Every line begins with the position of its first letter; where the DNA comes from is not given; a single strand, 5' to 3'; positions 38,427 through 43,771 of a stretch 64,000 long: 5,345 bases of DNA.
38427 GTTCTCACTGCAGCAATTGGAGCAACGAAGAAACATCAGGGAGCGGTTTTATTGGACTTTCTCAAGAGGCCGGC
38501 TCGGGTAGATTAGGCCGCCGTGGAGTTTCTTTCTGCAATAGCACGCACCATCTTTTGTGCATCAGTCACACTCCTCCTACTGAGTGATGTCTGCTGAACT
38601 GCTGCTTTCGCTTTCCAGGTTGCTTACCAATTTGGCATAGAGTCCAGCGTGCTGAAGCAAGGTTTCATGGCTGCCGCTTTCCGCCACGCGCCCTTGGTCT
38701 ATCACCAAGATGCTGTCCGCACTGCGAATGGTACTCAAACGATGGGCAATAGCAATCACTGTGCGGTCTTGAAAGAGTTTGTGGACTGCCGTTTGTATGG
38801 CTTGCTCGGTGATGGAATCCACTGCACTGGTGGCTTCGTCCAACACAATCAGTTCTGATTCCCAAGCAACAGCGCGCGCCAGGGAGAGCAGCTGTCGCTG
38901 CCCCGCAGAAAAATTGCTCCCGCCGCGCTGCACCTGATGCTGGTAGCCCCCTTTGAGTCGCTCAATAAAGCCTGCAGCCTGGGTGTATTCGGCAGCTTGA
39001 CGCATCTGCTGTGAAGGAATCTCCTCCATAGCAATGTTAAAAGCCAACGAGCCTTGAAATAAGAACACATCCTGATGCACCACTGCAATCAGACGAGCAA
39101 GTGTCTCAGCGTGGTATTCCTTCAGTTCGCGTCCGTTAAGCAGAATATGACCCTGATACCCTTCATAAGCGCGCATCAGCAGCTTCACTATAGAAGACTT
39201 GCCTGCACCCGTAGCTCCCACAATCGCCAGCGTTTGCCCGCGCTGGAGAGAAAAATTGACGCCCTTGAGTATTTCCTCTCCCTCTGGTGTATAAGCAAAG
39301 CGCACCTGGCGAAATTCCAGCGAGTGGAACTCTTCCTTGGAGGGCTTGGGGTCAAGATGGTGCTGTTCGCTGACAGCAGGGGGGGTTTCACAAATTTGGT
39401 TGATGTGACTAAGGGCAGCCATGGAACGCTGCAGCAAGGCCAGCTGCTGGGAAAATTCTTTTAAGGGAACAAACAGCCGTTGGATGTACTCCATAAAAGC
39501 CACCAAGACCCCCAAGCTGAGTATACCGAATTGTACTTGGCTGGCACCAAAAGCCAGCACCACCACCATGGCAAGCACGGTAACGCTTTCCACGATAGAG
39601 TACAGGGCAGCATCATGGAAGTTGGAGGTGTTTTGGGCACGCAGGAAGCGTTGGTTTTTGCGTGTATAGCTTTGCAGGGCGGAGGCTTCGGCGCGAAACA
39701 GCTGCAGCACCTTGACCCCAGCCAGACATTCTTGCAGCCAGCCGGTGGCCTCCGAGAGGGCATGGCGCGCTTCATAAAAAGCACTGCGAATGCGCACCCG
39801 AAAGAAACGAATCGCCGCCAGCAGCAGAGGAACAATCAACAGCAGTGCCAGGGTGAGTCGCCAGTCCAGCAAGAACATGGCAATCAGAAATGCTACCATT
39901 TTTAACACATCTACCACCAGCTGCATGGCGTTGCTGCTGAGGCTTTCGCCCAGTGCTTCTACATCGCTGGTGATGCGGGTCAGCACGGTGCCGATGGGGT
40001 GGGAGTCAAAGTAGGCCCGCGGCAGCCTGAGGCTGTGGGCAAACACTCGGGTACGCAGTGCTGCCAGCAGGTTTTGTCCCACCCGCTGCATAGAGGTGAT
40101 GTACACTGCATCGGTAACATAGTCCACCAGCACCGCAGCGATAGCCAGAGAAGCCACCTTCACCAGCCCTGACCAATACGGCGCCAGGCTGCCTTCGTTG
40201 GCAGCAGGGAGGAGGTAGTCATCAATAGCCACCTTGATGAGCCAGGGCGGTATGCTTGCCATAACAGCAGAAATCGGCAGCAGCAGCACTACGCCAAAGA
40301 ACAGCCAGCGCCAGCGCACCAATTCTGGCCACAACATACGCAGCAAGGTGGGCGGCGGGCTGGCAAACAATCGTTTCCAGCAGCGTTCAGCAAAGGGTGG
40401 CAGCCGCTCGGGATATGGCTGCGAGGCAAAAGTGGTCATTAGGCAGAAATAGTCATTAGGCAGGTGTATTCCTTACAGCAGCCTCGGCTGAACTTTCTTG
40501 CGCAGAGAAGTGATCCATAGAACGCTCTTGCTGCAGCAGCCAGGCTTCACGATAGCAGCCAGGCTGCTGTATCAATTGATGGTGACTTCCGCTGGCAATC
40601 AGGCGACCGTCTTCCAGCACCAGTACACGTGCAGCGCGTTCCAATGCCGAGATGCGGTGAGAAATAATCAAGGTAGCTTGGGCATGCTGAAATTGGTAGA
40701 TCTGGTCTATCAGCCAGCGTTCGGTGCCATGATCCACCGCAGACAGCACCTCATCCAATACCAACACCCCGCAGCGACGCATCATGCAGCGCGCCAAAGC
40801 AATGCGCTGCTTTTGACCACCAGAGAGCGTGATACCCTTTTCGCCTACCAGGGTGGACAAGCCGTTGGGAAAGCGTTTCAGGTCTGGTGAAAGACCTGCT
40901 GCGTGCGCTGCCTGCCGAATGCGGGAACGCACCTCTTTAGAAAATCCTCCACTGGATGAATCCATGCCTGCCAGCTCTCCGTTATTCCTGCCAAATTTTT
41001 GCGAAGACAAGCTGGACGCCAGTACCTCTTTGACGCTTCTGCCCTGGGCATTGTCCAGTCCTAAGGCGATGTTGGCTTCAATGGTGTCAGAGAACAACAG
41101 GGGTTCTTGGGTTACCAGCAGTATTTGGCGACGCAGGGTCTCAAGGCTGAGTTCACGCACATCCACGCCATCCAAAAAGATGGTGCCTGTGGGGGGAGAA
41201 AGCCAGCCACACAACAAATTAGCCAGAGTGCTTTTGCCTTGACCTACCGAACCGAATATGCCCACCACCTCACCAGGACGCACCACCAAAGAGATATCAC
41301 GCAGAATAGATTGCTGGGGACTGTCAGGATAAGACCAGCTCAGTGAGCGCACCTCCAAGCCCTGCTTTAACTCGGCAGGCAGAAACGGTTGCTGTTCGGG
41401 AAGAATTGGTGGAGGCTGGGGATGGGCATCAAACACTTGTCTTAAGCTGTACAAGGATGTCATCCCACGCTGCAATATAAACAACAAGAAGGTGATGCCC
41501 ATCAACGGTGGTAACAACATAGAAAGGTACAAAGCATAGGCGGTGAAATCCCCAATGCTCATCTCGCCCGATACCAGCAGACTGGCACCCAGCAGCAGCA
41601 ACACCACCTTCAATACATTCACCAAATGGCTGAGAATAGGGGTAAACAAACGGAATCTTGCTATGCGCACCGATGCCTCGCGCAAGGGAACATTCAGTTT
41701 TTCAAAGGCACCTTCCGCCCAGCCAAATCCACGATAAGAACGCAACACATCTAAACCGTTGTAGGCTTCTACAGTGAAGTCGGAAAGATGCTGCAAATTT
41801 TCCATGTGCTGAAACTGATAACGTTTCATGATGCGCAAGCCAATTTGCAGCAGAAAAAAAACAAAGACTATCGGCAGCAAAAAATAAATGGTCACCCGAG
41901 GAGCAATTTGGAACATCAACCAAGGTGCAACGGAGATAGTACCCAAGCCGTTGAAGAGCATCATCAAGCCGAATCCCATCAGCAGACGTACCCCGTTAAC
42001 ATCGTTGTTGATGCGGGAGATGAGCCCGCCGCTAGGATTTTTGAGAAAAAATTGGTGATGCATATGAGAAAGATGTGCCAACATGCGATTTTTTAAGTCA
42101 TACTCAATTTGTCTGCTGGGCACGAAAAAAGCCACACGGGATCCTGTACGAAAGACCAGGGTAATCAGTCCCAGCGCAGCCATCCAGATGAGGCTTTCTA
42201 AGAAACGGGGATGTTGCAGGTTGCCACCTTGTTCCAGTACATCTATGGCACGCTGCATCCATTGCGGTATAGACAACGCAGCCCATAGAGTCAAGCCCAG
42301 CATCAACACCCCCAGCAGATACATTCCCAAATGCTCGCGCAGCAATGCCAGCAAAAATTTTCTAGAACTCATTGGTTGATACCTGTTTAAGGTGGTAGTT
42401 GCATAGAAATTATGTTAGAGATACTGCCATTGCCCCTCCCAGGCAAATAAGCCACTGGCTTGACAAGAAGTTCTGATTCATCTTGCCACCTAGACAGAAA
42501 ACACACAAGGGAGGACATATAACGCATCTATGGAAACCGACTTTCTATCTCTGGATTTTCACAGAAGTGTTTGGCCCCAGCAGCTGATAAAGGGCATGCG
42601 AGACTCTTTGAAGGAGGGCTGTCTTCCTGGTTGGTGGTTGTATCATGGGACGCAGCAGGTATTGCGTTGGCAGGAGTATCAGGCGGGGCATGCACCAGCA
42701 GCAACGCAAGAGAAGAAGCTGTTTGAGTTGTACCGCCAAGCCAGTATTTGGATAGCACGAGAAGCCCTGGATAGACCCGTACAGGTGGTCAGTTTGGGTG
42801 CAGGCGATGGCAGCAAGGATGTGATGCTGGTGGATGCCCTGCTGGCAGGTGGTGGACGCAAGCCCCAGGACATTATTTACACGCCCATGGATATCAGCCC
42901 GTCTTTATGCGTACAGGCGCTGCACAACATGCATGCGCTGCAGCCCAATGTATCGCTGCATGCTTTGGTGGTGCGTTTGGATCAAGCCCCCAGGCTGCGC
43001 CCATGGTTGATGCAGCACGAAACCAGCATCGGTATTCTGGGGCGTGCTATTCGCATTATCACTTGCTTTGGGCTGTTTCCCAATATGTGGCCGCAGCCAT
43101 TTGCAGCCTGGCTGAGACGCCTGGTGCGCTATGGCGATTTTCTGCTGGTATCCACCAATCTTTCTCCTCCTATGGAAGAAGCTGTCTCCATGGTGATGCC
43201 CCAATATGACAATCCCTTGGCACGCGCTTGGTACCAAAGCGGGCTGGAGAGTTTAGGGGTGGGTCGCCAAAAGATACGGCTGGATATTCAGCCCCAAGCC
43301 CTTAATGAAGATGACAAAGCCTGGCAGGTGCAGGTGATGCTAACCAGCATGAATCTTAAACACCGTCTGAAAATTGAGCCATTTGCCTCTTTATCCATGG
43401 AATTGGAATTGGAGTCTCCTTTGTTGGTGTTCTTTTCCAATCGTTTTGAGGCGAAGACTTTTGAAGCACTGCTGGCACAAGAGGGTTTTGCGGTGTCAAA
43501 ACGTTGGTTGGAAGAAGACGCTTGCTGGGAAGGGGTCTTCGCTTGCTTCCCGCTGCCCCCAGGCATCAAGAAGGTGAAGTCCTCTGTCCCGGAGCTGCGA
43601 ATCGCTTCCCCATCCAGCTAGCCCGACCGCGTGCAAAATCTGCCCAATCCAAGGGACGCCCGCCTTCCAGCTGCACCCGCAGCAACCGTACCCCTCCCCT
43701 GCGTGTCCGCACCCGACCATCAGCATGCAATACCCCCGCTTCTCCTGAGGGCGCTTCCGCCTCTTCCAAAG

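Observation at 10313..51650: Cassette-packaged RCC1 lipoprotein arrays built on a reiterated terminator-promoter-RBS element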

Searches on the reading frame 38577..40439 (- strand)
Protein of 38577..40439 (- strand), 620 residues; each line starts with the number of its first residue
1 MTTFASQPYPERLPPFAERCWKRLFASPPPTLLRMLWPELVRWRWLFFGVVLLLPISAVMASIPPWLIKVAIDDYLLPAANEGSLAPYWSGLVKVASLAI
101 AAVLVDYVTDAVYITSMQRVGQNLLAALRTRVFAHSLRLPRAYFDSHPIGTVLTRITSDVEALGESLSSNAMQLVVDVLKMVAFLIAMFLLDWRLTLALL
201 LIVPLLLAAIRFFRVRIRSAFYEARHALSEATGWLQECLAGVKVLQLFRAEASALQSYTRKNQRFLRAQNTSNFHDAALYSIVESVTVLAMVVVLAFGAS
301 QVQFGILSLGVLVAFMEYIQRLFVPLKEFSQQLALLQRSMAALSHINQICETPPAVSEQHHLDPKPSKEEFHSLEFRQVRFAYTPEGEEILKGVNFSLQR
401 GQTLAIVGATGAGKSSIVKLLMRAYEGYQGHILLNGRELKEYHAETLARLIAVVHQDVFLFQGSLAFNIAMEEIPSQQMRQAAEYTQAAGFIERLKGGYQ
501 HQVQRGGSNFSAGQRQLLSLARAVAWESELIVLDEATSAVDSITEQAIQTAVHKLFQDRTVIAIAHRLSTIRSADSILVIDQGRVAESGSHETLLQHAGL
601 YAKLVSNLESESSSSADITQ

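Call 64: search_protein_families(library=pfam, proteins=[window:38577-40439:-])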
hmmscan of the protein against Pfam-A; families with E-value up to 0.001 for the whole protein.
window:38577-40439:- (620 aa): 4 families
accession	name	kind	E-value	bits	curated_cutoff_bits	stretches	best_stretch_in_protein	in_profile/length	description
PF00664.28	ABC_membrane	-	3.3e-43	148.8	28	1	50-325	4-273/274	ABC transporter transmembrane region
PF00005.33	ABC_tran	-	9.5e-28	97.9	25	1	391-538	1-137/137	ABC transporter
PF02463.25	SMC_N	-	1.1e-05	25.4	40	1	482-581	135-212/220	RecF/RecN/SMC N terminal domain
PF06414.18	Zeta_toxin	-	0.00022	21.2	22.3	1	405-502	20-125/199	Zeta toxin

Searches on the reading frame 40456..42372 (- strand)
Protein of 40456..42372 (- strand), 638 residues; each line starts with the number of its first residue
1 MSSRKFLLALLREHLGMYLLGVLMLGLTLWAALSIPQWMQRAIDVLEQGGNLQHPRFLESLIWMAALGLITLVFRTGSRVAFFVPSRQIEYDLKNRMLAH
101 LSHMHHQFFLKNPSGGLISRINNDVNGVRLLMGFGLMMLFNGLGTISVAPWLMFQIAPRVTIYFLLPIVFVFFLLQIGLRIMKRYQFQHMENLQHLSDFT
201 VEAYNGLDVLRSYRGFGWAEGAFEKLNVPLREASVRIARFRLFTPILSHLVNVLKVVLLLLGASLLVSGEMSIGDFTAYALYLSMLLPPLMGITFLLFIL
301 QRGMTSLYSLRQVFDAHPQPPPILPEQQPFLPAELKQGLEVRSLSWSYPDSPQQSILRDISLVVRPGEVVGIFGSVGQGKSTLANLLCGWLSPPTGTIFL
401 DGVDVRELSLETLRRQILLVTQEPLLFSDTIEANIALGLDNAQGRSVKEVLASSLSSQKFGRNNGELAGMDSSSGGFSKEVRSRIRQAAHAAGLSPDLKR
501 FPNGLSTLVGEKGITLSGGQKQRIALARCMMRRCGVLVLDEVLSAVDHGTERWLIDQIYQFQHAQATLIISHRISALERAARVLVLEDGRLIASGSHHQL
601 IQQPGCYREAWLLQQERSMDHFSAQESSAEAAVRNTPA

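Call 64: search_protein_families(library=pfam, proteins=[window:40456-42372:-])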
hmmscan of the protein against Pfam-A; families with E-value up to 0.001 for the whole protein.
window:40456-42372:- (638 aa): 3 families
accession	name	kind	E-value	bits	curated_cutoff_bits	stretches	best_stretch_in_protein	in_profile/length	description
PF00664.28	ABC_membrane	-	3.8e-29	102.7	28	1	20-287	3-271/274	ABC transporter transmembrane region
PF00005.33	ABC_tran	-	5.4e-27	95.5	25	1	357-542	1-135/137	ABC transporter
PF02463.25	SMC_N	-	0.00011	22.1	40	1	454-584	126-209/220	RecF/RecN/SMC N terminal domain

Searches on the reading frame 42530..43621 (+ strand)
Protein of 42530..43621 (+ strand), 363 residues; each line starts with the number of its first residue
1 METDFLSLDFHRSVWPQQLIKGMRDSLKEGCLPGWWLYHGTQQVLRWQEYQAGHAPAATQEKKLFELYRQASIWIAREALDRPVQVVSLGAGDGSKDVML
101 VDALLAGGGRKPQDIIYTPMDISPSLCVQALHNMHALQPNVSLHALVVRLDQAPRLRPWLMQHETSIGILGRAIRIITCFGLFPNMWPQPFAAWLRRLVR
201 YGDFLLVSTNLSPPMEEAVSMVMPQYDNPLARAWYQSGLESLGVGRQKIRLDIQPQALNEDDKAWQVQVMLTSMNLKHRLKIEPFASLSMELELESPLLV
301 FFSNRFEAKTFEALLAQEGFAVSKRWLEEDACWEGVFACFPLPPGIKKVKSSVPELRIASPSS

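Call 64: search_protein_families(library=pfam, proteins=[window:42530-43621:+])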
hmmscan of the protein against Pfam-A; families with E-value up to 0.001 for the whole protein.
window:42530-43621:+ (363 aa): 1 family
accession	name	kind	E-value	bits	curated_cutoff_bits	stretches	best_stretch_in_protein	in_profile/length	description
PF10017.15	Methyltransf_33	-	1.5e-13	50.9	23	1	59-331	43-295/304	Histidine-specific methyltransferase, SAM-dependent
